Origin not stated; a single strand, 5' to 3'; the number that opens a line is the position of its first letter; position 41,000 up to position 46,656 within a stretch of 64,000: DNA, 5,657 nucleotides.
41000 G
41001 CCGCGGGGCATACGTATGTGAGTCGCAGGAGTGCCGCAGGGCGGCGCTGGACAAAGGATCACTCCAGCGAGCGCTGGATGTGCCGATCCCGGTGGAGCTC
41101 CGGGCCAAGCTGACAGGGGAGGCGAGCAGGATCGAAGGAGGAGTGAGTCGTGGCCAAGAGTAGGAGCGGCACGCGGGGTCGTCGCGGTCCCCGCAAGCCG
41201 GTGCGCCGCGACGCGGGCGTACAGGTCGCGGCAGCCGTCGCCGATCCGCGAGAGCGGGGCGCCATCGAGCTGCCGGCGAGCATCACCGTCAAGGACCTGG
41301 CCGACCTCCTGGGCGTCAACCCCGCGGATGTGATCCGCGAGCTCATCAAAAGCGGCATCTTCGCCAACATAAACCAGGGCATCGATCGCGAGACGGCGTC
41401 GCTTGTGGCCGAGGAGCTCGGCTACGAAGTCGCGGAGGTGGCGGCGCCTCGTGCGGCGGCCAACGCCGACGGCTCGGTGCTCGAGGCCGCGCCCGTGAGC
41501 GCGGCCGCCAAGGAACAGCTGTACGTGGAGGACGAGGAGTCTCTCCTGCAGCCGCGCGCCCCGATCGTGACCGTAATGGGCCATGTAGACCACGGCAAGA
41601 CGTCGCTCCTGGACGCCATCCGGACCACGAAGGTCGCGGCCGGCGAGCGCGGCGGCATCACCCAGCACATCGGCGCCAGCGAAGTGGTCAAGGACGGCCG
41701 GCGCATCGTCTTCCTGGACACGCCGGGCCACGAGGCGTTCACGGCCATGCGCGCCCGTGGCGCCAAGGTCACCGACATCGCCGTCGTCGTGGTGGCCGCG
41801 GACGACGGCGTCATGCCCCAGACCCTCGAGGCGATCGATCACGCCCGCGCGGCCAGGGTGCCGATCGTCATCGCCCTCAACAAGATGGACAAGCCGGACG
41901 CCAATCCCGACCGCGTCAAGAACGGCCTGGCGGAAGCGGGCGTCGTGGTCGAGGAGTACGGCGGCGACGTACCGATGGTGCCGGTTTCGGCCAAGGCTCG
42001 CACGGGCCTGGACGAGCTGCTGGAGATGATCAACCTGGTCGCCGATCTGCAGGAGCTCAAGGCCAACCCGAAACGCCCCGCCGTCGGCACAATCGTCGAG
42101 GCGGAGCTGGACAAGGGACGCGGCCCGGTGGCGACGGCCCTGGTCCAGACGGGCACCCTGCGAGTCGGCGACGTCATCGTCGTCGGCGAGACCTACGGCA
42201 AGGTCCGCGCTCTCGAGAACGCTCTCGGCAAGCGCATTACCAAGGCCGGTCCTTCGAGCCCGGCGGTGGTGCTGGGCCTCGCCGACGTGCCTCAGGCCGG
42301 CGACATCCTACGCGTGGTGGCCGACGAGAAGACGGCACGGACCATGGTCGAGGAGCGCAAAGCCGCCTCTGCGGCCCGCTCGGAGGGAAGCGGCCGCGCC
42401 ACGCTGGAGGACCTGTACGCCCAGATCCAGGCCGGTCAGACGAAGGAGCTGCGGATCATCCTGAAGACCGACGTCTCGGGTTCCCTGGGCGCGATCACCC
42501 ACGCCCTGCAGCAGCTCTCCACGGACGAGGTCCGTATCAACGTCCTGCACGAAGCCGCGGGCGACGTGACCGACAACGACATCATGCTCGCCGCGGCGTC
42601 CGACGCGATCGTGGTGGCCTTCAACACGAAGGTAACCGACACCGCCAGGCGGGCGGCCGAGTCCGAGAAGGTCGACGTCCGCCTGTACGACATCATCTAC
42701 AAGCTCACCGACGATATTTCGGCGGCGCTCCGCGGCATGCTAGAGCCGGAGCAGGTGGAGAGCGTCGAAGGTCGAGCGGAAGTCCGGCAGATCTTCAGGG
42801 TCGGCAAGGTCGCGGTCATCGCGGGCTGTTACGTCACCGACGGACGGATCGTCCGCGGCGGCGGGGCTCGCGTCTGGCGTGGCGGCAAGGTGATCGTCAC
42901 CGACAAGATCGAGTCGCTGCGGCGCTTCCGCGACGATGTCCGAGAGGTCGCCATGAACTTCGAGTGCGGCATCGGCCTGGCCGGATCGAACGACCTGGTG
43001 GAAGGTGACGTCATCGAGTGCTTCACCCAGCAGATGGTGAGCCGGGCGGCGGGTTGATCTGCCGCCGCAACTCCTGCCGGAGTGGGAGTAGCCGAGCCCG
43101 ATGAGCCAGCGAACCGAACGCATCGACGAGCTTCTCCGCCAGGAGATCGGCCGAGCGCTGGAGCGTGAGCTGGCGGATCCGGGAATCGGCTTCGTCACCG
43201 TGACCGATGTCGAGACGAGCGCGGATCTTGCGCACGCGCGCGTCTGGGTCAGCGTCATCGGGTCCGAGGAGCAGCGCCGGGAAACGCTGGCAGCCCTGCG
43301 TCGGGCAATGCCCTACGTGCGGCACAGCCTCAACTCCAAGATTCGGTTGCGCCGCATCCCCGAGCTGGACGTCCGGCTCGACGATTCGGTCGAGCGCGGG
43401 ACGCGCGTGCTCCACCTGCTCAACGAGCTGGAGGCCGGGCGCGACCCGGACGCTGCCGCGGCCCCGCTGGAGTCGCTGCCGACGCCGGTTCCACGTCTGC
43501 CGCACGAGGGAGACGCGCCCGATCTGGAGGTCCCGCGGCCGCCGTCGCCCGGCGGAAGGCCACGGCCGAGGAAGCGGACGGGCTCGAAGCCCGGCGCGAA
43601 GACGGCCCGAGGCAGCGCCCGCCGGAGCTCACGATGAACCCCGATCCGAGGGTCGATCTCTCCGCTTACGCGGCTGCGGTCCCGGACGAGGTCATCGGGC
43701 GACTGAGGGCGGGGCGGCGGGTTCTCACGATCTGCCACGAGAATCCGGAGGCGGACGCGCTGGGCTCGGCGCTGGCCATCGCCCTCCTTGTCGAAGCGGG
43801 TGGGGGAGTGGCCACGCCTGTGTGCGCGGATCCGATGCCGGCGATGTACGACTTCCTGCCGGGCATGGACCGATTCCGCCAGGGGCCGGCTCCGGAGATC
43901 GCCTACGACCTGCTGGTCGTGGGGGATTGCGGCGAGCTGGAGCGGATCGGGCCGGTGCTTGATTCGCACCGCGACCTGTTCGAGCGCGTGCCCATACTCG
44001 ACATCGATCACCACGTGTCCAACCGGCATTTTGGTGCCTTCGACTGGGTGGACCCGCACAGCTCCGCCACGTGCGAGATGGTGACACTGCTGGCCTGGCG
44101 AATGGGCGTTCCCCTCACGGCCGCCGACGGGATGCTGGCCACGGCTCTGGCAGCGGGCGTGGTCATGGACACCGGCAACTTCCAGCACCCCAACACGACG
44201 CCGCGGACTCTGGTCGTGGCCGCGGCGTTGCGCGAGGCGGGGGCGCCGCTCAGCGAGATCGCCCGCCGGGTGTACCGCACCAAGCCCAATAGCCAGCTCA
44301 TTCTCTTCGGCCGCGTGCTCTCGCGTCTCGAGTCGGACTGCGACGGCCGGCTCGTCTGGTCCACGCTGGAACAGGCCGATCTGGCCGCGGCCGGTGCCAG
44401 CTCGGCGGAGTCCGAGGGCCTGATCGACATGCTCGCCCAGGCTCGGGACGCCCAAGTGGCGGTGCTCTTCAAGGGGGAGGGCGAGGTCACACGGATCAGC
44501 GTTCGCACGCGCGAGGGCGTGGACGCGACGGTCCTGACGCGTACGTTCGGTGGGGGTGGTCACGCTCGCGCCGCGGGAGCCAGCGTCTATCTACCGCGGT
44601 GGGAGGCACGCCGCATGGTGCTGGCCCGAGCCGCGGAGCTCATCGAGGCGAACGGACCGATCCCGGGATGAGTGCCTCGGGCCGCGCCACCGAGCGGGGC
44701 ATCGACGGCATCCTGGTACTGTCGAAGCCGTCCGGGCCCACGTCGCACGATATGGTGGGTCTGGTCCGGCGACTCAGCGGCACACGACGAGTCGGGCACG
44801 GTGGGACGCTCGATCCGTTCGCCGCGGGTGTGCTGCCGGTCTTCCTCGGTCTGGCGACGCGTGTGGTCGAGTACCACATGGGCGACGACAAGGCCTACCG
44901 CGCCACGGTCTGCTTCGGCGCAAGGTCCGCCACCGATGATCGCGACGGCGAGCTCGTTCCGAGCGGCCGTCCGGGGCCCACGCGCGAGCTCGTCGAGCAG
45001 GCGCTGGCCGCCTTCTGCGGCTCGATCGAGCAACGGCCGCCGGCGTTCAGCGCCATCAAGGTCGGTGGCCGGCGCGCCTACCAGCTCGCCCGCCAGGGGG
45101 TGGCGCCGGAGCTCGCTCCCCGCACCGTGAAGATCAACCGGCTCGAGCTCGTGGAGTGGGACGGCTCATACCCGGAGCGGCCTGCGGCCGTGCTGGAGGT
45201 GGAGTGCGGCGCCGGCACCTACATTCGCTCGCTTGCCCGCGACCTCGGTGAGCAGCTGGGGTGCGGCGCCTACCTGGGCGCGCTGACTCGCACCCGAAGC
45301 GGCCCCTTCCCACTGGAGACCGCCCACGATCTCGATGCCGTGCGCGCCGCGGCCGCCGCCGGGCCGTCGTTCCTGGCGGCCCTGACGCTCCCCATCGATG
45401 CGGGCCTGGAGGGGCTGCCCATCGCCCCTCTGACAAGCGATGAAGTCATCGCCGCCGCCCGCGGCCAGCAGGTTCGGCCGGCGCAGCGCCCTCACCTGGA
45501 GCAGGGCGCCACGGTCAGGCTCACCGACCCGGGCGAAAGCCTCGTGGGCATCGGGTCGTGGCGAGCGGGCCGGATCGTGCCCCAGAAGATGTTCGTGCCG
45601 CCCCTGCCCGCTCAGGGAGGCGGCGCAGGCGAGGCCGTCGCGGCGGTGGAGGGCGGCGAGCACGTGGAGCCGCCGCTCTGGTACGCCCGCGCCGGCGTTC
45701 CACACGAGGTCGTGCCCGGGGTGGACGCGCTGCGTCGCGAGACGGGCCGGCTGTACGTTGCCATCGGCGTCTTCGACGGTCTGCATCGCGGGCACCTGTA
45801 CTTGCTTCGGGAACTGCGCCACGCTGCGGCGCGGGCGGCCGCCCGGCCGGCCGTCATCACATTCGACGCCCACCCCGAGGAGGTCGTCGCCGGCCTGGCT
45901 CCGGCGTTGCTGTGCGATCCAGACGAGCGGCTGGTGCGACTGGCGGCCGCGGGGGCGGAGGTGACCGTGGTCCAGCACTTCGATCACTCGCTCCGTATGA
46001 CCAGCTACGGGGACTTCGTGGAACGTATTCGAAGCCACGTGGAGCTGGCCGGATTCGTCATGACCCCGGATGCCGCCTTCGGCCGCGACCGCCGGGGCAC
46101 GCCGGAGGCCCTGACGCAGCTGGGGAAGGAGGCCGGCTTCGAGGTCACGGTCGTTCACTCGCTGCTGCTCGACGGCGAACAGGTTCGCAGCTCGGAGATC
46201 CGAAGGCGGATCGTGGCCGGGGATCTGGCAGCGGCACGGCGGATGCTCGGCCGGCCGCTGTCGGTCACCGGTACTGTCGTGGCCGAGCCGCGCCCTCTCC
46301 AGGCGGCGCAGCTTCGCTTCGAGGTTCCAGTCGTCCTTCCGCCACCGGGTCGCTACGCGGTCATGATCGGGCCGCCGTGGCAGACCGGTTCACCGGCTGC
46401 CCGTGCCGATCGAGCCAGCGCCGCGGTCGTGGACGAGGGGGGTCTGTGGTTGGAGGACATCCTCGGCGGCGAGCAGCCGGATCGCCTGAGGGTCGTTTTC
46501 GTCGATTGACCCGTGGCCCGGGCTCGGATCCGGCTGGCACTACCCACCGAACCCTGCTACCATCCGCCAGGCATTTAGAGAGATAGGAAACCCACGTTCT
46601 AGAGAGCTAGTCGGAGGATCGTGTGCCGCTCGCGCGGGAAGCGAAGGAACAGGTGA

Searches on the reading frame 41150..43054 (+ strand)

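Call 9: search_protein_families(library=pfam, proteins=[window:41150-43054:+], max_evalue=0.00001)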
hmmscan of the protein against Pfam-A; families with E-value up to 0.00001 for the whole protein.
window:41150-43054:+ (635 aa): 6 families
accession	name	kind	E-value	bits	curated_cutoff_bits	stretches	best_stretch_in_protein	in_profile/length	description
PF11987.13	IF-2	-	1e-39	135.5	27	1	413-523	6-116/117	Translation-initiation factor 2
PF00009.33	GTP_EFTU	-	1.2e-38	133.1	26.5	1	138-295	4-183/188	Elongation factor Tu GTP binding domain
PF22042.2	EF-G_D2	-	1.4e-25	89.6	27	1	310-389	1-83/84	Elongation factor G domain 2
PF04760.21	IF2_N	-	3.3e-14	52.8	25.3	1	43-93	2-53/53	Translation initiation factor IF-2, N-terminal region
PF01926.29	MMR_HSR1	-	3.4e-11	43.7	21.9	1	140-245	2-113/113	50S ribosome-binding GTPase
PF02421.24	FeoB_N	-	1.1e-06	28.7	27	1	140-293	3-155/156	Ferrous iron transport protein B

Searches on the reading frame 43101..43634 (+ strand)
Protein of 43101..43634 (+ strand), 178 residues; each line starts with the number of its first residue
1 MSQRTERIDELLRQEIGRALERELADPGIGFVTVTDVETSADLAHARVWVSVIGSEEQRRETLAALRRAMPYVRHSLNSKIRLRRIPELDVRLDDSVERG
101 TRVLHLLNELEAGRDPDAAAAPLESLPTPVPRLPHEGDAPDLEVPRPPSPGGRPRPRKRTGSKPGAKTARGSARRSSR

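Call 9: search_protein_families(library=pfam, proteins=[window:43101-43634:+], max_evalue=0.00001)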
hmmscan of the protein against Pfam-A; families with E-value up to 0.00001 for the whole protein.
window:43101-43634:+ (178 aa): 1 family
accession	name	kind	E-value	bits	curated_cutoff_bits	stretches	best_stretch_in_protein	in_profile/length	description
PF02033.23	RBFA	-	2.7e-28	98.8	34.7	1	4-107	1-105/105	Ribosome-binding factor A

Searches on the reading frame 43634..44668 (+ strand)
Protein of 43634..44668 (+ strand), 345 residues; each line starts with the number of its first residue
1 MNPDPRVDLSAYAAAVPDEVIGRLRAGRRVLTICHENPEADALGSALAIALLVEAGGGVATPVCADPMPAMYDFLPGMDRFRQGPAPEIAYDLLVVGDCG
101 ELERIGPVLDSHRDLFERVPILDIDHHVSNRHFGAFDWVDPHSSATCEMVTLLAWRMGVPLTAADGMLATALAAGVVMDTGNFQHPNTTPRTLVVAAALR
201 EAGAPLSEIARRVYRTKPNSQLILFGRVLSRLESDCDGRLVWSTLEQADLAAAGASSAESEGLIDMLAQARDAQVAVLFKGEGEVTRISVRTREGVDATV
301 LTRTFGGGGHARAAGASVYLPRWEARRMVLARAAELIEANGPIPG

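Call 9: search_protein_families(library=pfam, proteins=[window:43634-44668:+], max_evalue=0.00001)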
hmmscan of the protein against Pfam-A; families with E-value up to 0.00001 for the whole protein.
window:43634-44668:+ (345 aa): 2 families
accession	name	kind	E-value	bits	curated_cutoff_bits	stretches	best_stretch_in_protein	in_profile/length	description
PF02272.25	DHHA1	-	7.1e-11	42.9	25.9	1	253-337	11-100/102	DHHA1 domain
PF01368.27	DHH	-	2.3e-10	41.3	28.1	1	30-175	2-124/125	DHH family, N-terminal domain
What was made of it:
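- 43634..44671 (+): DHH/DHHA1 phosphoesterase (NrnA-like) in the same gene string. It is relevant to whether nanoRNA degradation is already covered. Call 9 (DHH and DHHA1).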

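Call 56: search_protein_families(library=ncbifam, proteins=[window:43634-44668:+], max_evalue=0.00001)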
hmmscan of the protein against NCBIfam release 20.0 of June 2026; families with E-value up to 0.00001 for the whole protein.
window:43634-44668:+ (345 aa): 3 families
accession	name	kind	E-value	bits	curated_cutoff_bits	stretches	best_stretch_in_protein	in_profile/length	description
NF053633.1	OlncasPapPhNrnA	equivalog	2.1e-21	76.2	350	1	29-318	18-298/317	bifunctional oligoribonuclease/PAP phosphatase NrnA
NF041569.1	A-tRNAntase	equivalog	1.3e-11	43.6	1440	1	94-318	68-285/880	A-adding tRNA nucleotidyltransferase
NF011110.0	PRK14538.1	equivalog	2.5e-07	29.2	707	1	118-316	469-660/838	putative bifunctional signaling protein/50S ribosomal protein L9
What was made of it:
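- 43634..44671 (+): Call 56: only a weak NrnA match, 76 bits against a cut-off of 350.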

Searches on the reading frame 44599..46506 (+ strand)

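Call 9: search_protein_families(library=pfam, proteins=[window:44599-46506:+], max_evalue=0.00001)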
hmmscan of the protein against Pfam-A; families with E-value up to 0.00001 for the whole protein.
window:44599-46506:+ (636 aa): 3 families
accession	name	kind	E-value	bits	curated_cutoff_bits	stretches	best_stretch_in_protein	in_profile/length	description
PF01509.24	TruB_N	-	3.6e-47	160.9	27.3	1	57-209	1-149/149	TruB family pseudouridylate synthase (N terminal domain)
PF06574.18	FAD_syn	-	2.1e-32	112.6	27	1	382-532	5-157/158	FAD synthetase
PF16198.10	TruB_C_2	-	1.4e-11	44.8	29.3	1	210-270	1-65/66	tRNA pseudouridylate synthase B C-terminal domain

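Call 56: search_protein_families(library=ncbifam, proteins=[window:44599-46506:+], max_evalue=0.00001)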
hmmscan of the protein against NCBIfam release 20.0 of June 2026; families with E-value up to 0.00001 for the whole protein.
window:44599-46506:+ (636 aa): 12 families
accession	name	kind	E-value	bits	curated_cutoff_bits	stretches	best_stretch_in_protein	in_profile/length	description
TIGR00431.1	TruB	equivalog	2.8e-65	219.9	151.45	1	35-246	1-208/210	tRNA pseudouridine(55) synthase TruB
NF003280.0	PRK04270.1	equivalog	5.9e-39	133.7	242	1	35-320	30-285/323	RNA-guided pseudouridylation complex pseudouridine synthase subunit Cbf5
NF004160.0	PRK05627.1-3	equivalog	6.2e-39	133.5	295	1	375-589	7-232/325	bifunctional riboflavin kinase/FAD synthetase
NF004159.0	PRK05627.1-2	equivalog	5.6e-36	124.3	306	1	386-561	18-195/326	bifunctional riboflavin kinase/FAD synthetase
TIGR00425.1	CBF5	equivalog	7.7e-31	107.4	238.15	1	30-250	27-209/322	RNA-guided pseudouridylation complex pseudouridine synthase subunit Cbf5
NF004162.0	PRK05627.1-5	equivalog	1.7e-30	106.5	241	1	384-562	14-190/304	bifunctional riboflavin kinase/FAD synthetase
NF004163.0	PRK05627.1-6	equivalog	6.5e-30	104.3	315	1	371-561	3-196/313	bifunctional riboflavin kinase/FAD synthetase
TIGR00083.1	ribF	equivalog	6.7e-30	104.5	184.35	1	387-562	2-177/290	riboflavin biosynthesis protein RibF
NF004161.0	PRK05627.1-4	equivalog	4.2e-21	75.3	461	1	379-588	14-229/324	bifunctional riboflavin kinase/FAD synthetase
NF004158.0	PRK05627.1-1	equivalog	2.4e-19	69.8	396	1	387-561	20-193/304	bifunctional riboflavin kinase/FAD synthetase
NF005518.0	PRK07143.1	equivalog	1.4e-11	44.4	232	1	387-550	19-173/281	hypothetical protein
NF045965.1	RibF_rel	equivalog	5.2e-09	35.9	200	1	388-589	17-210/279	FAD synthase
